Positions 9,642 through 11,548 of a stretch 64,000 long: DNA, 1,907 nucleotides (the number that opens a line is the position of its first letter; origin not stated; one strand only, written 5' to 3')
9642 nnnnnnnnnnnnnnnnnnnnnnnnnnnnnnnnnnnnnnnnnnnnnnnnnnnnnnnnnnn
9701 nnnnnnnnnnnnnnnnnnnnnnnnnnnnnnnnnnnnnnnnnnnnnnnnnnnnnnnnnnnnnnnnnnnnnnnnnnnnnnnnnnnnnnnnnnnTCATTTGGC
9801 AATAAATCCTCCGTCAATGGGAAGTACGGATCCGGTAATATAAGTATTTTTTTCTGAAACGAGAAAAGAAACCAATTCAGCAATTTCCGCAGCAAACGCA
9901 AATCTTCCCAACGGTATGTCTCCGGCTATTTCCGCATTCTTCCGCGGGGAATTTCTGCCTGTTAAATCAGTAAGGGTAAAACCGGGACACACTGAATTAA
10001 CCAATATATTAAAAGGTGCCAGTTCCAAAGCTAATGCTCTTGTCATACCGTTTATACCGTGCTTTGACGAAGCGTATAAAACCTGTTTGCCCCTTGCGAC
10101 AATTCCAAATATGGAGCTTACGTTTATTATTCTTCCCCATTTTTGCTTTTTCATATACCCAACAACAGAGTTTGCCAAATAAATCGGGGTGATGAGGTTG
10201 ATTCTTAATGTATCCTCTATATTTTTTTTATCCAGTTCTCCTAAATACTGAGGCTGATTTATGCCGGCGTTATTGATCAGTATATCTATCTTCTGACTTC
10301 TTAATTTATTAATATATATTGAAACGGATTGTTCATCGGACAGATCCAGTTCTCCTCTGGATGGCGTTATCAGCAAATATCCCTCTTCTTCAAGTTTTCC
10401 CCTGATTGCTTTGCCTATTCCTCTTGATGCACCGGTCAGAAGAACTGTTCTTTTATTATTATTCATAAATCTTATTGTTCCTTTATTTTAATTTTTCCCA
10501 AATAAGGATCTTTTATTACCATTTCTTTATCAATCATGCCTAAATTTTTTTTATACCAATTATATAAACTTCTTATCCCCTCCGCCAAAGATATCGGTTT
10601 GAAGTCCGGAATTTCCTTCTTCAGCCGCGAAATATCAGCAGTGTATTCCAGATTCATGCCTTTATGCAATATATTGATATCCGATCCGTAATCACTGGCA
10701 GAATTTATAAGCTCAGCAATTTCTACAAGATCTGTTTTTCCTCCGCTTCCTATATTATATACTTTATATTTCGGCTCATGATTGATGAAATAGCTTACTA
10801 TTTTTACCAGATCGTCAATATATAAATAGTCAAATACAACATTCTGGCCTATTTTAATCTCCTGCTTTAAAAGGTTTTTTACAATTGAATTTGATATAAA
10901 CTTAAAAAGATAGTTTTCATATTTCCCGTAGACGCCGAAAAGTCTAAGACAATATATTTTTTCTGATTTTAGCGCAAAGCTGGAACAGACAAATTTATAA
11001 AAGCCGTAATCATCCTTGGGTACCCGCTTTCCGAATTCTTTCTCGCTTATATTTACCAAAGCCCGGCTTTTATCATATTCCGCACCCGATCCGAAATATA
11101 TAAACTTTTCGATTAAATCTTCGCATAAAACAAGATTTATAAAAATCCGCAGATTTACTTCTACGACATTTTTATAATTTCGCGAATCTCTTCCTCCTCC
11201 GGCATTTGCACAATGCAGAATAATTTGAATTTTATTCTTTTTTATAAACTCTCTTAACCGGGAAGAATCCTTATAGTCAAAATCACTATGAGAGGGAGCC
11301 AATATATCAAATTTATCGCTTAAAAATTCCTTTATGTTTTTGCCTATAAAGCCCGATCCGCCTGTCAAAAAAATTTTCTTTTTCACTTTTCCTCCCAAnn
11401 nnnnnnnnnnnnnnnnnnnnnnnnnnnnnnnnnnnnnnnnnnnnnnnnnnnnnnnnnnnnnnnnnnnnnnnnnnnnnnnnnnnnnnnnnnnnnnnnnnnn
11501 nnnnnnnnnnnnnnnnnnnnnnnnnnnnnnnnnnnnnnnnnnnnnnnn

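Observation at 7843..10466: Aldolase-like protein, DHQ-synthase-like cyclase and SDR trio inside a glycan island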

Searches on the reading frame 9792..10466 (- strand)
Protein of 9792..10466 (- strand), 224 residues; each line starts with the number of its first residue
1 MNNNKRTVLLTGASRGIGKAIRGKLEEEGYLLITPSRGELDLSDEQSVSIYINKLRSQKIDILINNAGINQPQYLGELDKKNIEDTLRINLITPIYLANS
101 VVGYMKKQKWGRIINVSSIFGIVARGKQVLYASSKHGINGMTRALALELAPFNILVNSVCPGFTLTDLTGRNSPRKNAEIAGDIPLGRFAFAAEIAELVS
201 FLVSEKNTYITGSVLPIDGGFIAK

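Call 5: search_protein_families(library=pfam, proteins=[window:9792-10466:-], max_evalue=0.01)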
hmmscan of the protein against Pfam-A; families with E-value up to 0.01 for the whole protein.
window:9792-10466:- (224 aa): 6 families
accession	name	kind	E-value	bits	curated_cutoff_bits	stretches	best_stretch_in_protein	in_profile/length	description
PF00106.31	adh_short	-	4.3e-42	144.2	26.6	1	40-174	56-192/195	short chain dehydrogenase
PF13561.12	adh_short_C2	-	1e-41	143.5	27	1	39-221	49-235/236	Enoyl-(Acyl carrier protein) reductase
PF23441.1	SDR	-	6.3e-07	29.5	27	1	43-221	71-255/258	SDR-like rossmann domain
PF04321.23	RmlD_sub_bind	-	0.00018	21.1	27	1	7-68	2-60/287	RmlD substrate binding domain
PF01370.27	Epimerase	-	0.00044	20.2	20.9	1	8-125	1-124/240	NAD dependent epimerase/dehydratase family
PF08659.16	KR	-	0.0051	17.2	22.6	0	40-141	60-159/180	KR domain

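Call 6: search_protein_families(library=ncbifam, proteins=[window:9792-10466:-], max_evalue=0.01)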
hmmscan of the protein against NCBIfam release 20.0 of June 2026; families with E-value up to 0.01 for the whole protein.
window:9792-10466:- (224 aa): 221 families (the best 25 are shown)
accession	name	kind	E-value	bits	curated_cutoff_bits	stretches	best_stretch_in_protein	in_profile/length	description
TIGR01830.1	3oxo_ACP_reduc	equivalog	9.3e-55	185.9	297.75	1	39-221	54-238/239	3-oxoacyl-[acyl-carrier-protein] reductase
NF009466.0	PRK12826.1-2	subfamily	9.6e-52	175.9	222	1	40-221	60-244/248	3-oxoacyl-ACP reductase FabG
NF047420.2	EF_P_mod_YmfI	equivalog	2.4e-50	171.5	238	1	39-221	55-235/236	elongation factor P 5-aminopentanone reductase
NF004197.0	PRK05653.1-1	equivalog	1.4e-49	169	332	2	39-222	62-247/249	3-oxoacyl-ACP reductase FabG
NF009464.0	PRK12824.1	subfamily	2.7e-49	168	269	2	39-222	58-243/245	3-oxoacyl-ACP reductase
NF005559.1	PRK07231.1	subfamily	3.8e-47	160.9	215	1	54-222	73-248/249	glucose 1-dehydrogenase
TIGR01829.1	AcAcCoA_reduct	subfamily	5.8e-47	160.4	302.1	1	40-221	57-240/242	acetoacetyl-CoA reductase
NF004198.0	PRK05653.1-3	equivalog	7e-46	156.7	296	1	40-221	63-246/248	3-oxoacyl-ACP reductase FabG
NF004199.0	PRK05653.1-4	equivalog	1.2e-45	156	301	1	43-221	65-245/247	3-oxoacyl-ACP reductase FabG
NF053542.1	FlxB_rubin_SDR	equivalog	7.5e-44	150.2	340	2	46-220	63-238/239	flexirubin biosynthesis SDR family reductase FlxB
TIGR01963.1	PHB_DH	subfamily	1e-43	149.4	307.05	1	39-224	56-255/255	3-hydroxybutyrate dehydrogenase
NF004778.0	PRK06124.1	equivalog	3.6e-43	147.8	303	1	39-223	66-254/256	SDR family oxidoreductase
NF052558.1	MBtsdlDhBudC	equivalog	3.8e-43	147.9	270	1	39-223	56-243/250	meso-2,3-butanediol dehydrogenase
NF005753.0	PRK07577.1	equivalog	1e-42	146.3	310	1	4-220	2-231/237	SDR family oxidoreductase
NF005067.0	PRK06484.1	equivalog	1.2e-42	146.1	713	1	2-222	6-252/524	short chain dehydrogenase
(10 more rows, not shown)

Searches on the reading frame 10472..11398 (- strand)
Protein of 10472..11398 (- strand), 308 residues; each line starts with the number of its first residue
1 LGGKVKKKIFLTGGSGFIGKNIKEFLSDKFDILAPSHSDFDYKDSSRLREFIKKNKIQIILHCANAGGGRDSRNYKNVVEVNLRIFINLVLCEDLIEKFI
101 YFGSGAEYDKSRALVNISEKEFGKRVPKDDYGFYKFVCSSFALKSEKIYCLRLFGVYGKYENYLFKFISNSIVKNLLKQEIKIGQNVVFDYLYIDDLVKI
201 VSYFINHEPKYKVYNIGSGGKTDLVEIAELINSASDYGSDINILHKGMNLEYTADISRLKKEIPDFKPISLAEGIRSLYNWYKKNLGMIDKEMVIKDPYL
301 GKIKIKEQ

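Call 5: search_protein_families(library=pfam, proteins=[window:10472-11398:-], max_evalue=0.01)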
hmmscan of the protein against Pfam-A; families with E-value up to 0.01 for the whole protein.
window:10472-11398:- (308 aa): 4 families
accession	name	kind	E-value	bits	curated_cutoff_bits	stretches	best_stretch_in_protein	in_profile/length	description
PF01370.27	Epimerase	-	5.7e-25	88.6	20.9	1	9-217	1-240/240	NAD dependent epimerase/dehydratase family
PF04321.23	RmlD_sub_bind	-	1.7e-08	34.3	27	1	8-235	2-231/287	RmlD substrate binding domain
PF01073.25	3Beta_HSD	-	5.1e-05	22.9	22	1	38-198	50-222/280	3-beta hydroxysteroid dehydrogenase/isomerase family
PF16363.11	GDP_Man_Dehyd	-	7.9e-05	22.7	27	0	40-233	59-264/332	GDP-mannose 4,6 dehydratase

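Call 6: search_protein_families(library=ncbifam, proteins=[window:10472-11398:-], max_evalue=0.01)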
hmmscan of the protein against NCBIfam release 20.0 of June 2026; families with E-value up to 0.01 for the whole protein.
window:10472-11398:- (308 aa): 8 families
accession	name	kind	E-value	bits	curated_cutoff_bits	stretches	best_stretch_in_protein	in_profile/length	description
TIGR02197.1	heptose_epim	equivalog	3.9e-21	75.5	274.6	1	9-284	1-315/316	ADP-glyceromanno-heptose 6-epimerase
NF047922.1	GDPFucSynFcl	equivalog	1e-15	58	500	2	6-111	2-112/308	GDP-L-fucose synthase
TIGR01181.1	dTDP_gluc_dehyt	equivalog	1.9e-12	46.9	365.1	1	156-285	181-314/321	dTDP-glucose 4,6-dehydratase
TIGR01179.1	galE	equivalog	7.5e-08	31.6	262.3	0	41-164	55-184/332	UDP-glucose 4-epimerase GalE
TIGR01214.1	rmlD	equivalog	4e-07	29.4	224.05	1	8-233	1-224/285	dTDP-4-dehydrorhamnose reductase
NF047837.1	UDPAcbARedWbcJ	equivalog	9.2e-05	21.5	500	1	8-205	2-184/372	UDP-2-acetamido-2,6-beta-L-arabino-hexul-4-ose reductase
NF007490.0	PRK10084.1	subfamily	0.0024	16.9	649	0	164-290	204-342/361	dTDP-glucose 4,6-dehydratase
NF007582.0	PRK10217.1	equivalog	0.0054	15.9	698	0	163-285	196-334/355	dTDP-glucose 4,6-dehydratase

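Call 103: search_solved_structures(query=window:10472-11398:-, max_evalue=0.00001)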
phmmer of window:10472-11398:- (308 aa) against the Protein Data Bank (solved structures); distinct sequences matched with E-value up to 0.00001: 18.
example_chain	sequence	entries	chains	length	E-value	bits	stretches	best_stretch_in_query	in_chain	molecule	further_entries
3sc6_A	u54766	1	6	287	1.1e-11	48.1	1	5-246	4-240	dTDP-4-dehydrorhamnose reductase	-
2hun_A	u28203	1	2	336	6.1e-09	39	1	152-286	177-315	336aa long hypothetical dTDP-glucose 4,6-dehydratase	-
3m2p_A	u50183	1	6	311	2.4e-08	37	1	7-252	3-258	UDP-N-acetylglucosamine 4-epimerase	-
9gpi_D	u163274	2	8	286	7.3e-08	35.5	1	7-86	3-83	dTDP-4-dehydrorhamnose reductase, putative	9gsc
7ll6_A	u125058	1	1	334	2e-07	34.1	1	6-289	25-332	GDP-L-fucose synthase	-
8du0_A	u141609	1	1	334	2e-07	34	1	6-289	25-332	GDP-L-fucose synthase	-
8w3u_A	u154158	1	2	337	4.7e-07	32.8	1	7-283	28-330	dTDP-glucose 4,6-dehydratase related protein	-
9ar1_A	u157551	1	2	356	5.5e-07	32.6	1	7-283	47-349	dTDP-glucose 4,6-dehydratase related protein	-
5u4q_A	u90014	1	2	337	7.7e-07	32.1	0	34-284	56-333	dTDP-glucose 4,6-dehydratase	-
3sxp_A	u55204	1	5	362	1.5e-06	31.2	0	60-231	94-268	ADP-L-glycero-D-mannoheptose-6-epimerase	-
6bi4_A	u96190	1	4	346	1.9e-06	30.8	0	124-285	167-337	dTDP-glucose 4,6-dehydratase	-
4zrm_A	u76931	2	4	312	2.1e-06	30.7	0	51-286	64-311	UDP-glucose 4-epimerase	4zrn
6bwl_A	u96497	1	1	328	3e-06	30.2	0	38-289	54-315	Pal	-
1kep_A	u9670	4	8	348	3.3e-06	30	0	138-287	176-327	dTDP-D-glucose 4,6-dehydratase | DTDP-GLUCOSE 4,6-DEHYDRATASE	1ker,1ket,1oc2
1e6u_A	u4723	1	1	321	4e-06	29.8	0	5-285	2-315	GDP-FUCOSE SYNTHETASE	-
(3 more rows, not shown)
